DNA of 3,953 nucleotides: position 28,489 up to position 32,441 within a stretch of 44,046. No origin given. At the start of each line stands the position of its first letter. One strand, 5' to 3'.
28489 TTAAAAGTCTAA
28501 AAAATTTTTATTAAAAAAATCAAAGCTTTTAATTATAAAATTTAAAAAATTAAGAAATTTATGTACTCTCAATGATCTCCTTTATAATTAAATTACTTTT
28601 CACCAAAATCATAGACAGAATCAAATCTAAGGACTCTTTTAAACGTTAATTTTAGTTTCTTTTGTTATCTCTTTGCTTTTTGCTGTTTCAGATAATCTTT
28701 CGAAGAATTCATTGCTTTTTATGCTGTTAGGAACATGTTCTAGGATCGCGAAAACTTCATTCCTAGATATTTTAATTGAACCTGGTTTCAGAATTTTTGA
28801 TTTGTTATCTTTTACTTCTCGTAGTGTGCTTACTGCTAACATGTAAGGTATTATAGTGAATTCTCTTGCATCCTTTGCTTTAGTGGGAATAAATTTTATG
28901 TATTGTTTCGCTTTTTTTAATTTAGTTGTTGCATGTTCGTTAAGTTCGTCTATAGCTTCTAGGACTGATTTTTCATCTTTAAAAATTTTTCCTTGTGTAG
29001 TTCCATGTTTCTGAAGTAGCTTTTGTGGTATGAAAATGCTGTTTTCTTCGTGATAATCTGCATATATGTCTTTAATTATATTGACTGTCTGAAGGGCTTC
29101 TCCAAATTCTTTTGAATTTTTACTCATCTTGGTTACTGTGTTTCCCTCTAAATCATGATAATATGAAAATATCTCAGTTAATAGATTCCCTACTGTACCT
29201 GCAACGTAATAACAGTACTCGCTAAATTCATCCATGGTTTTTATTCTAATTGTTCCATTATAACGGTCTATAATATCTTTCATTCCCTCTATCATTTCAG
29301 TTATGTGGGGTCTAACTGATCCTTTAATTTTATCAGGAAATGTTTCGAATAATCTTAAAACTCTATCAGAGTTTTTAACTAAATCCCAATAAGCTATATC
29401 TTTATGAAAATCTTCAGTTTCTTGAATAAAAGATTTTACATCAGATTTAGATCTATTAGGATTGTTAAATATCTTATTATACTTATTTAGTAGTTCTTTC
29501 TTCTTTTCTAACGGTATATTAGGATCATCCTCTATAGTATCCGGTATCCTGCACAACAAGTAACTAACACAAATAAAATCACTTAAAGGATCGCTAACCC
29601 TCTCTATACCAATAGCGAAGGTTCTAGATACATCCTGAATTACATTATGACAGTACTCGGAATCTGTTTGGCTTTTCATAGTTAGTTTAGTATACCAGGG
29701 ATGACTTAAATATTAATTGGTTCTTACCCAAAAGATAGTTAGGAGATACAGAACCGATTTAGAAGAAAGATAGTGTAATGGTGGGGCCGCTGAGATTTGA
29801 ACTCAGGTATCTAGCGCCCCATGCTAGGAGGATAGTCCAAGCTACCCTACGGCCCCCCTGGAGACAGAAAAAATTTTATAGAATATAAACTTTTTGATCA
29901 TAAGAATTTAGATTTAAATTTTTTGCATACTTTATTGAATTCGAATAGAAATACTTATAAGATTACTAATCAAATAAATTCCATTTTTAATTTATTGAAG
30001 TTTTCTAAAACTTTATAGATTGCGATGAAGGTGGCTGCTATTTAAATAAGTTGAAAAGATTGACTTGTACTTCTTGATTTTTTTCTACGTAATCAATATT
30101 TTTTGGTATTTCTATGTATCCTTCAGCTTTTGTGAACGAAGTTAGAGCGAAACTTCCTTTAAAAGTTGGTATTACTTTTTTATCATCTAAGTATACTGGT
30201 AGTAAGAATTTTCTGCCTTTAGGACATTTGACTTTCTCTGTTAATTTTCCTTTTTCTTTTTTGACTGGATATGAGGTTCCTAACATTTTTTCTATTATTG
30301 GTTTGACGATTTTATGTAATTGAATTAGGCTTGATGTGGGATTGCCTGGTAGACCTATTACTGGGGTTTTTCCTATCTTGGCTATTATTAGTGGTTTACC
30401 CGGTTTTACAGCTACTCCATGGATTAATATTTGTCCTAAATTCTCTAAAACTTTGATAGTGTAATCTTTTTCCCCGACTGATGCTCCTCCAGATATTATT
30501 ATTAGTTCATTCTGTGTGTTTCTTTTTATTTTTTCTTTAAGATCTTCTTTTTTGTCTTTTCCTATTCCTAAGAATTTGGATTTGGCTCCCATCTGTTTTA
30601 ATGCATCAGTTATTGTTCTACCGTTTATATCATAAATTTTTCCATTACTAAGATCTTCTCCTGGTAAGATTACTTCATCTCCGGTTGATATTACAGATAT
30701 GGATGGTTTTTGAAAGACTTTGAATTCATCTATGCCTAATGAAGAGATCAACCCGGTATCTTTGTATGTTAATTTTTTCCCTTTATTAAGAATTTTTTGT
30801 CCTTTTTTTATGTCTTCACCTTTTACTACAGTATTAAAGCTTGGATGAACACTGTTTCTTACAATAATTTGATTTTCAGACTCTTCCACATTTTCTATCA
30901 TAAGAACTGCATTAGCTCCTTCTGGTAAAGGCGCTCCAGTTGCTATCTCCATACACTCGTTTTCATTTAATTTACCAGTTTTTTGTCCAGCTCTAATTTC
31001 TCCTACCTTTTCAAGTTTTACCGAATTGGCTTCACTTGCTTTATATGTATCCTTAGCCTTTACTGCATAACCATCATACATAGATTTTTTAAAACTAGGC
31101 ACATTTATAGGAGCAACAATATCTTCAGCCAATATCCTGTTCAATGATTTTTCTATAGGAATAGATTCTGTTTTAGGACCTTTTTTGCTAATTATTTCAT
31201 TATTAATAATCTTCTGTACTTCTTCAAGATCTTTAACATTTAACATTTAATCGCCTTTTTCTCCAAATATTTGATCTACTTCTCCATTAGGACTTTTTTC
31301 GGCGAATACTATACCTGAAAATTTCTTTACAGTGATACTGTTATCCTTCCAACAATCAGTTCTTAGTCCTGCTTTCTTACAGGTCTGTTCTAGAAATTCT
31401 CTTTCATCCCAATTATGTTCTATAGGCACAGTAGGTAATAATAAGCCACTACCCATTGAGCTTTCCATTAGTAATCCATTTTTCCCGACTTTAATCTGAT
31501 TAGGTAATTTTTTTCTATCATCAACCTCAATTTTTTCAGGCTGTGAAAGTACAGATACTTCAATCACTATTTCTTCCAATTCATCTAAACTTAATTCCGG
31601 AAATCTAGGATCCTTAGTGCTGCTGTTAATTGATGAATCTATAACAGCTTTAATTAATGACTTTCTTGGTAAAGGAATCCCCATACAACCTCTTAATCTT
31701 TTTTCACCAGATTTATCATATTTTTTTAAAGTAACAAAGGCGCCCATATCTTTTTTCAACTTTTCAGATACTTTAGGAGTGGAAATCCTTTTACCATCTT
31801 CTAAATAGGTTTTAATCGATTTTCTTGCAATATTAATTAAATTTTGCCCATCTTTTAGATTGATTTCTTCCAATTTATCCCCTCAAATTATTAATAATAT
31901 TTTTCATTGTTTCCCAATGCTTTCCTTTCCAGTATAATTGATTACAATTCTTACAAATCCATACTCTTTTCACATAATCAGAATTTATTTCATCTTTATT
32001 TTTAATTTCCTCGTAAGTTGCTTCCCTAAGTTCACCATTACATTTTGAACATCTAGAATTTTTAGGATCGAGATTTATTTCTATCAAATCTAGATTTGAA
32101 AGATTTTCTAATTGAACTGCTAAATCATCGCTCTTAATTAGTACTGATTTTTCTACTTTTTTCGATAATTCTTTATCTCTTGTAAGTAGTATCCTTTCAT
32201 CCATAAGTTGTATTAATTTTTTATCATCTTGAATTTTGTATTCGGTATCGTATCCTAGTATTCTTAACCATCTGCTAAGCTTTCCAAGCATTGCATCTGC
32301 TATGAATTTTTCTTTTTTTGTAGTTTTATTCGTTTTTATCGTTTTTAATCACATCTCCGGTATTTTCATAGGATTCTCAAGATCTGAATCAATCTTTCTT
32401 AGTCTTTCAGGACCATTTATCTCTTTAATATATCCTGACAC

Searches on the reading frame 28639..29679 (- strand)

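Call 14: search_protein_families(library=pfam, proteins=[window:28639-29679:-], max_evalue=0.01)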
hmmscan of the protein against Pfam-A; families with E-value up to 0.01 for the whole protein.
window:28639-29679:- (346 aa): 1 family
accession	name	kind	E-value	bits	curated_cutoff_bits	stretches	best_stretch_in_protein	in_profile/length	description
PF00494.24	SQS_PSY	-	5.2e-45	154.6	26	1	15-306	2-261/263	Squalene/phytoene synthase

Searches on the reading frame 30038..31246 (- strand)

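Call 14: search_protein_families(library=pfam, proteins=[window:30038-31246:-], max_evalue=0.01)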
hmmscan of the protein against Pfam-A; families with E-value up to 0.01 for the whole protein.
window:30038-31246:- (402 aa): 3 families
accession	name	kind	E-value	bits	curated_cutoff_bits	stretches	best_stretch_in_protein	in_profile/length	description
PF03453.22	MoeA_N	-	2.9e-44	151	30.8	1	7-171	3-160/160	MoeA N-terminal region (domain I and II)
PF00994.29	MoCF_biosynth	-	5.1e-30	104.5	26.6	1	185-319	2-143/144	Probable molybdopterin binding domain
PF03454.20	MoeA_C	-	1.4e-12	48.1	22.1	1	332-398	1-72/72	MoeA C-terminal region (domain IV)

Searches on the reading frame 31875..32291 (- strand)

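Call 77: search_protein_families(library=pfam, proteins=[window:31875-32291:-], max_evalue=0.1)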
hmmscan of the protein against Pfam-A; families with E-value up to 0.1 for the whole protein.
window:31875-32291:- (138 aa): 5 families
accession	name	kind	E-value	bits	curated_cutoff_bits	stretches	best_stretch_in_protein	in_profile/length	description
PF01927.22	Mut7-C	-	5.8e-36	124.2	23.3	1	1-132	8-145/146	Mut7-C RNAse domain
PF14279.12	HNH_5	-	0.022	15.2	27.5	0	75-98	28-53/56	HNH endonuclease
PF04032.22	Rpr2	-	0.032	14.9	29.3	0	93-125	28-60/90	RNAse P Rpr2/Rpp21/SNM1 subunit domain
PF17283.8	Zn_ribbon_SprT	-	0.047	14.2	28.1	0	75-90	21-36/38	SprT-like zinc ribbon domain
PF14260.11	zf-C4pol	-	0.055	14.2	28.9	1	78-119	10-51/70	C4-type zinc-finger of DNA polymerase delta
